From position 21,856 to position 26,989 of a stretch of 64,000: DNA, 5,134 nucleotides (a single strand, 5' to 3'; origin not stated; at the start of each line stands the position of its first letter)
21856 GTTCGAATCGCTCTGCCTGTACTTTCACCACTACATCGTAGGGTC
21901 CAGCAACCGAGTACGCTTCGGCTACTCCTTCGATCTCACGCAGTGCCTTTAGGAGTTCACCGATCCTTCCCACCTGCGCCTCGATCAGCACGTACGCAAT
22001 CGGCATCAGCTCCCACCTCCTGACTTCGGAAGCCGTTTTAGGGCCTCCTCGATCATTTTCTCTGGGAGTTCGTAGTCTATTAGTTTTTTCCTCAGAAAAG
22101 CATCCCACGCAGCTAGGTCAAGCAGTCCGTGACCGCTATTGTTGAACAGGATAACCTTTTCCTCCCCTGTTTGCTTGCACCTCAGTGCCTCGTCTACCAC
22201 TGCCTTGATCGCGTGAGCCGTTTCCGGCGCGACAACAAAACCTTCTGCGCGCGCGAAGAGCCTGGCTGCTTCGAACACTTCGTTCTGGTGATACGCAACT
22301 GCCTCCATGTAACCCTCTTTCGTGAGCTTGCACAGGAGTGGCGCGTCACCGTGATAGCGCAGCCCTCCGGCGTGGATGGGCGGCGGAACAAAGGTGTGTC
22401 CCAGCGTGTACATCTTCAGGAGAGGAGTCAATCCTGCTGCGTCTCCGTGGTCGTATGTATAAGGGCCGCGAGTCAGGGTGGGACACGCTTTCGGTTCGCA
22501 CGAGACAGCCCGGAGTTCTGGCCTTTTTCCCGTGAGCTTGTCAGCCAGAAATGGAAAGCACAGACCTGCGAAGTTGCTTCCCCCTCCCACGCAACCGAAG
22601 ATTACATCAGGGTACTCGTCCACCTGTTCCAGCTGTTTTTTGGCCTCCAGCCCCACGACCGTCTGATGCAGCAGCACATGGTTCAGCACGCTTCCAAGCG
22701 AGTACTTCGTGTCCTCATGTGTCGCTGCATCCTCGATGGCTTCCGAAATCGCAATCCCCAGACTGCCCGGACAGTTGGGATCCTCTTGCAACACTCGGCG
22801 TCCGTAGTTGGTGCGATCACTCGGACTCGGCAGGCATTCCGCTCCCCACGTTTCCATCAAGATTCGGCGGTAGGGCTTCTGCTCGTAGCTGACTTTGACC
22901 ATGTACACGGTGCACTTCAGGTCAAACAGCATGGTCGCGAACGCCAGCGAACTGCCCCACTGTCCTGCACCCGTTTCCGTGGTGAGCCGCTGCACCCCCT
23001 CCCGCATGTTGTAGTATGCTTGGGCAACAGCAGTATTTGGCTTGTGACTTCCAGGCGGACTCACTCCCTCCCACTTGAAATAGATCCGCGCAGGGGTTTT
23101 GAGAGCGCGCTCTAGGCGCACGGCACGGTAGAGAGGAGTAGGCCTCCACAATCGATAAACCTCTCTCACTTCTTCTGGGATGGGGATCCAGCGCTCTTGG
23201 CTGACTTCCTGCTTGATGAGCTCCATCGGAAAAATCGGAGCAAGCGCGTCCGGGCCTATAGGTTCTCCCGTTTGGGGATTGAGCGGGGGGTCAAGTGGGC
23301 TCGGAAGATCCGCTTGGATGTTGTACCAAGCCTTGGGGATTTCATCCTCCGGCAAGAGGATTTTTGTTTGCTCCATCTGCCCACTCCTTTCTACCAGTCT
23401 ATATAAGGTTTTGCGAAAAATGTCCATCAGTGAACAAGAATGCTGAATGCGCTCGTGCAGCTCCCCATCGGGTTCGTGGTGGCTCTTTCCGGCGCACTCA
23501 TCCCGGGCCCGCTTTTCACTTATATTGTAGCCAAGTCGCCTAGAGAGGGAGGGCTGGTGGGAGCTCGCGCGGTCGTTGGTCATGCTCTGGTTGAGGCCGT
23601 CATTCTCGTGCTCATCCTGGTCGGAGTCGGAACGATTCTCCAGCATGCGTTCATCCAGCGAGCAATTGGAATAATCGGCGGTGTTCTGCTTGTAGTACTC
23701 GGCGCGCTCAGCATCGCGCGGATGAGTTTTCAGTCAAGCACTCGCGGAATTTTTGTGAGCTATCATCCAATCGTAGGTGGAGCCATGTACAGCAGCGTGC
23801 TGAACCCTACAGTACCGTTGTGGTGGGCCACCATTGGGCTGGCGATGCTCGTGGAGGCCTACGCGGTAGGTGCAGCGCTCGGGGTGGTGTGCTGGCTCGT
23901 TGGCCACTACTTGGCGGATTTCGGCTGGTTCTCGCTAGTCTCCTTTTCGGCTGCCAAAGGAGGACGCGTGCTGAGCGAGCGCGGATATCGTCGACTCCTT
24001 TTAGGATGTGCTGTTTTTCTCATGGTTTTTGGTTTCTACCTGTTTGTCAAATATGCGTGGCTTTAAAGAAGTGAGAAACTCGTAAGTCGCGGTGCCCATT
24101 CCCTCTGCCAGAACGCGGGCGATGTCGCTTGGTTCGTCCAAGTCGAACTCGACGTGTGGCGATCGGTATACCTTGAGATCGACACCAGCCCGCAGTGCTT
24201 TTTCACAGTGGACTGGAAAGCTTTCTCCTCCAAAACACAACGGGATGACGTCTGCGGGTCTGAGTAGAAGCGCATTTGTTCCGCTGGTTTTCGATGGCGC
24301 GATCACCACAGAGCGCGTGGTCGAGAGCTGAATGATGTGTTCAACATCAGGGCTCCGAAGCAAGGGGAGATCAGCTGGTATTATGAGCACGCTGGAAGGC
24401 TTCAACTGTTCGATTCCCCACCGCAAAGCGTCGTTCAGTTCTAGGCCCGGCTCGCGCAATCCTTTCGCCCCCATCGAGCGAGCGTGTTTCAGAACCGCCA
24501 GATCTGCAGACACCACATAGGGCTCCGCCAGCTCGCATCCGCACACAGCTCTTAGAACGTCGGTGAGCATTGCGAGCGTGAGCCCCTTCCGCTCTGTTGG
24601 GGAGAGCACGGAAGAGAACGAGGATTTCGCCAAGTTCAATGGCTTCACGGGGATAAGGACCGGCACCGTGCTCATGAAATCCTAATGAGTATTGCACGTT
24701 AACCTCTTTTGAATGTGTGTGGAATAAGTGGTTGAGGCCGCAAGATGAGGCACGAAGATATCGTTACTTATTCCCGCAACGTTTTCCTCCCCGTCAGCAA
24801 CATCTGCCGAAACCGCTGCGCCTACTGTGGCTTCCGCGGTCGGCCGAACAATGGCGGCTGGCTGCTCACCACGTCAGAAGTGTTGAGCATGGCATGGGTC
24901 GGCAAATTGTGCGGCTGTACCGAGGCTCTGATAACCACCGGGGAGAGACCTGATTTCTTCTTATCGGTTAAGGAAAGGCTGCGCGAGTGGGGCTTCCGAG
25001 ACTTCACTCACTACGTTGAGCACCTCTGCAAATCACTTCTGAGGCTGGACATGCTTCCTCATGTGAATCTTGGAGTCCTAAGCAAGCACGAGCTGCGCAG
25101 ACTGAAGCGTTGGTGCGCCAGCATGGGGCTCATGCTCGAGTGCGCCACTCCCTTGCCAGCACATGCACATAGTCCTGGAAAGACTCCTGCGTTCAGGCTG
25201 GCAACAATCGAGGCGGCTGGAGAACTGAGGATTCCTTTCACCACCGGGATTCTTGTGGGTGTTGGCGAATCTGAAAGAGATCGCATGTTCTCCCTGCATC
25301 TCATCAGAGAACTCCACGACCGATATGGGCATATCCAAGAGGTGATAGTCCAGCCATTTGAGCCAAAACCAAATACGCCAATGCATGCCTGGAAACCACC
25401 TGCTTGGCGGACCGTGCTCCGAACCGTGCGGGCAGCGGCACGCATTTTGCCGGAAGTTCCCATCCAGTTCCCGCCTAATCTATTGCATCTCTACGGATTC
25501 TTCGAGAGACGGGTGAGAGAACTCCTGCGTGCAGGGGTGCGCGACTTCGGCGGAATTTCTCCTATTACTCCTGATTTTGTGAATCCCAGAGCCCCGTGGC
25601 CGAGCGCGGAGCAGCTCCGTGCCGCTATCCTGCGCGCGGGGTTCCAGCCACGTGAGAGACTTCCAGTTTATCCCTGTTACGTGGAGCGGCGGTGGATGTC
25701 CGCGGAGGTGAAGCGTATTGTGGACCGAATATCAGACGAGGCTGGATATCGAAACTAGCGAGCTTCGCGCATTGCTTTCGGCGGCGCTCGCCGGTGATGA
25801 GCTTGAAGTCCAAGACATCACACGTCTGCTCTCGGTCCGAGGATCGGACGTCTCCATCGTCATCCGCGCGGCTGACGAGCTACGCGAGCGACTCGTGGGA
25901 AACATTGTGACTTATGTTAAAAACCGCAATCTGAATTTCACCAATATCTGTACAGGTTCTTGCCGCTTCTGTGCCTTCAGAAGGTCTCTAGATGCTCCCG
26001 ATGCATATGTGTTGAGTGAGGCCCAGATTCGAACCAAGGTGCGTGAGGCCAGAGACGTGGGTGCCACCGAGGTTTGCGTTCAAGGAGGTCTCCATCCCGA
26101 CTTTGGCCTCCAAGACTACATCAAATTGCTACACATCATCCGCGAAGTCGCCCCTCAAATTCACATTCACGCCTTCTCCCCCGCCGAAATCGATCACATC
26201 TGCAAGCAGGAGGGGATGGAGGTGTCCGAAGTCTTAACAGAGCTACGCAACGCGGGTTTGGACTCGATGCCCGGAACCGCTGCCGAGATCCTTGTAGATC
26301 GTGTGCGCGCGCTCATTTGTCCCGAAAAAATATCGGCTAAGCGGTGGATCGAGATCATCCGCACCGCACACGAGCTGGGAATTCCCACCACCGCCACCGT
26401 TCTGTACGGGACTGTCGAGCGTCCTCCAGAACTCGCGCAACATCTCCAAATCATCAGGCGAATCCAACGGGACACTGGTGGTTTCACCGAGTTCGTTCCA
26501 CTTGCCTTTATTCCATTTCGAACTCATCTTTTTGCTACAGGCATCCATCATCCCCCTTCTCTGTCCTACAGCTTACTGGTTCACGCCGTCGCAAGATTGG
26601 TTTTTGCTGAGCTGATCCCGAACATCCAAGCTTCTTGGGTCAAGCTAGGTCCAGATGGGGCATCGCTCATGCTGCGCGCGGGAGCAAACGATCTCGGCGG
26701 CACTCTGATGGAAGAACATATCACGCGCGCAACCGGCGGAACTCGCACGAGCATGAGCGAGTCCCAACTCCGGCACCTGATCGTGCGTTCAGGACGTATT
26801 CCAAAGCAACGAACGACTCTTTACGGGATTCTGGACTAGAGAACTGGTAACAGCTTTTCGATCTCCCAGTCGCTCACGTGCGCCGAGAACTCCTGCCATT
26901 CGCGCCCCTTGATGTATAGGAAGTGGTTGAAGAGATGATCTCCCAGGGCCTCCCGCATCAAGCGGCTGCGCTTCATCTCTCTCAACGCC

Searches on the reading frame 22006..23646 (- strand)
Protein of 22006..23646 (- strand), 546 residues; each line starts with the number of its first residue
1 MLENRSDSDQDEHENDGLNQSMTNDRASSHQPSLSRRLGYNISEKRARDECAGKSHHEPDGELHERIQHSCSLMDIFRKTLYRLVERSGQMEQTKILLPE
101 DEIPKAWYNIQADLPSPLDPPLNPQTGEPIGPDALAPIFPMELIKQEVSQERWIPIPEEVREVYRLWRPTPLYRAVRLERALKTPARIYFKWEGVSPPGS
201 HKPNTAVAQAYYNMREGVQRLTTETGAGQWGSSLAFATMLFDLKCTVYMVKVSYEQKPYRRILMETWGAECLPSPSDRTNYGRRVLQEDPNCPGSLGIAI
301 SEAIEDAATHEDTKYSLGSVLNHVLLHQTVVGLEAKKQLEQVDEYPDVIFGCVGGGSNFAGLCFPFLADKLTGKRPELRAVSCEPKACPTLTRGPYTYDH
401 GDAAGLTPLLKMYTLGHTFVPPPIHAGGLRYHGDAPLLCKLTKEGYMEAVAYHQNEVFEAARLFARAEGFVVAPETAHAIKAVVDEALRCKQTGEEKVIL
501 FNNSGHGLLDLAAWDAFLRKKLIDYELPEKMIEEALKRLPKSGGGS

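Call 43: search_protein_families(library=pfam, proteins=[window:22006-23646:-], max_evalue=0.01)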
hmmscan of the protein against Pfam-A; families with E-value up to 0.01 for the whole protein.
window:22006-23646:- (546 aa): 1 family
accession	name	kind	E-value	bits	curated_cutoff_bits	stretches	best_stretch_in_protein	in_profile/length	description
PF00291.31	PALP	-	2.1e-39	136.1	35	1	166-505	4-295/295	Pyridoxal-phosphate dependent enzyme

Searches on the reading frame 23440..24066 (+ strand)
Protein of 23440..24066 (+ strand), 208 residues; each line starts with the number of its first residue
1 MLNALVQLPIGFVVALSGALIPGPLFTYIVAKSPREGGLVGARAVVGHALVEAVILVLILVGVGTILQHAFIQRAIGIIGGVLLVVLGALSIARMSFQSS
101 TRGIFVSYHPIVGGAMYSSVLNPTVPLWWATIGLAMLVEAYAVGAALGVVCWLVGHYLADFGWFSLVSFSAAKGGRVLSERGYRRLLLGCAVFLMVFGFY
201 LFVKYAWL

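Call 43: search_protein_families(library=pfam, proteins=[window:23440-24066:+], max_evalue=0.01)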
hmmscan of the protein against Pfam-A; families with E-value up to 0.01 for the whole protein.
window:23440-24066:+ (208 aa): 1 family
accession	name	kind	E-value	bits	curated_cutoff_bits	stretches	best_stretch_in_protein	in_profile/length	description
PF01810.24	LysE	-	8.5e-21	74.8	25.6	1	16-203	1-191/193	LysE type translocator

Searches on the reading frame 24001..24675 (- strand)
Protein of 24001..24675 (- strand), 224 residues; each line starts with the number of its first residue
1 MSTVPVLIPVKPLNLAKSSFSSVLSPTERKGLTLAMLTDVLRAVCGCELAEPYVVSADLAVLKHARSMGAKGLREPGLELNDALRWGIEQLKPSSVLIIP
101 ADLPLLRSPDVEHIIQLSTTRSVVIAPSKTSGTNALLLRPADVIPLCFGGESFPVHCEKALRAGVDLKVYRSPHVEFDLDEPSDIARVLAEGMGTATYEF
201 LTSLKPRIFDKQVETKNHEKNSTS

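Call 43: search_protein_families(library=pfam, proteins=[window:24001-24675:-], max_evalue=0.01)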
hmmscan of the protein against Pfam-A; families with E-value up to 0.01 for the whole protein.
window:24001-24675:- (224 aa): 2 families
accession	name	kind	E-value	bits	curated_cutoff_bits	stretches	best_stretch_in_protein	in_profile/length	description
PF01983.22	CofC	-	1.3e-42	145.9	22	1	6-206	3-200/217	Guanylyl transferase CofC like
PF12804.13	NTP_transf_3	-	5.7e-07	30.3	27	1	36-142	26-136/160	MobA-like NTP transferase domain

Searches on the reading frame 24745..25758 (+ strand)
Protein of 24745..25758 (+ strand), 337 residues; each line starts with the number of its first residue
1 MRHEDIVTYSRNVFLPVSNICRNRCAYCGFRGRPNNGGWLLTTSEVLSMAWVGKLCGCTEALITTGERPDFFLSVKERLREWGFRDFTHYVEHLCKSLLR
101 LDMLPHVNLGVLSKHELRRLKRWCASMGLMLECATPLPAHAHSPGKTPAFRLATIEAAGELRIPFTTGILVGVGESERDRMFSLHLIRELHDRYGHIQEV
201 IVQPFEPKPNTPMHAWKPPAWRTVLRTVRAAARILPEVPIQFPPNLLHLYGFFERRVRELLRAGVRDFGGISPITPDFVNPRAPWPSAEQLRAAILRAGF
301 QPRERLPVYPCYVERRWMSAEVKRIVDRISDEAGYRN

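Call 43: search_protein_families(library=pfam, proteins=[window:24745-25758:+], max_evalue=0.01)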
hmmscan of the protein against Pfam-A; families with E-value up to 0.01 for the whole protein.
window:24745-25758:+ (337 aa): 1 family
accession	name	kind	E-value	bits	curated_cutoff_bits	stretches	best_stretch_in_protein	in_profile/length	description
PF04055.27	Radical_SAM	-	2.1e-13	51.2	29.5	1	16-185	2-164/166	Radical SAM superfamily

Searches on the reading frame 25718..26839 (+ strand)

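Call 43: search_protein_families(library=pfam, proteins=[window:25718-26839:+], max_evalue=0.01)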
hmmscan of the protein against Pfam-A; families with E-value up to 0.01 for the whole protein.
window:25718-26839:+ (373 aa): 2 families
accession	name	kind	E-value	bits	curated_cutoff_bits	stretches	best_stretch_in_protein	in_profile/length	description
PF04055.27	Radical_SAM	-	5.2e-19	69.5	29.5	1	72-235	1-155/166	Radical SAM superfamily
PF19288.4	CofH_C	-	9.2e-14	51.8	27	1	255-371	3-118/125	CofH/MqnC C-terminal region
